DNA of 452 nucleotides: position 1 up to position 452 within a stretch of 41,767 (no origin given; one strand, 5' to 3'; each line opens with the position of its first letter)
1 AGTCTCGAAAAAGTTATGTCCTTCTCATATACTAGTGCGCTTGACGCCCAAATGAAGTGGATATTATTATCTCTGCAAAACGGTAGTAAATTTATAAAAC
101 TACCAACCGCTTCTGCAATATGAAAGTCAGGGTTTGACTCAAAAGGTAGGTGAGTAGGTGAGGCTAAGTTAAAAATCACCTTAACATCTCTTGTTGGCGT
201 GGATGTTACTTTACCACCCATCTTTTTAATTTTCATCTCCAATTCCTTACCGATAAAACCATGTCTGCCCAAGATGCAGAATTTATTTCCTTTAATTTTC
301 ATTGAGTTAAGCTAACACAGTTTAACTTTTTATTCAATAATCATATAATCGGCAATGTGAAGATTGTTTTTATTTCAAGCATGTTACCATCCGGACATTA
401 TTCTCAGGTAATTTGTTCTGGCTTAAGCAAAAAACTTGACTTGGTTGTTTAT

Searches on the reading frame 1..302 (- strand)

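Call 10: search_protein_families(library=pfam, proteins=[window:1-302:-], max_evalue=0.01)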
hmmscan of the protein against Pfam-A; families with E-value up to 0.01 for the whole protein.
window:1-302:- (100 aa): 2 families
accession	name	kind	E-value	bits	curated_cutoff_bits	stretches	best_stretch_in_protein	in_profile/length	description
PF01370.27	Epimerase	-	0.00017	21.6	20.9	0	39-95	64-122/240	NAD dependent epimerase/dehydratase family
PF00533.33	BRCT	-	0.00065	20.3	21.3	1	6-44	9-47/78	BRCA1 C Terminus (BRCT) domain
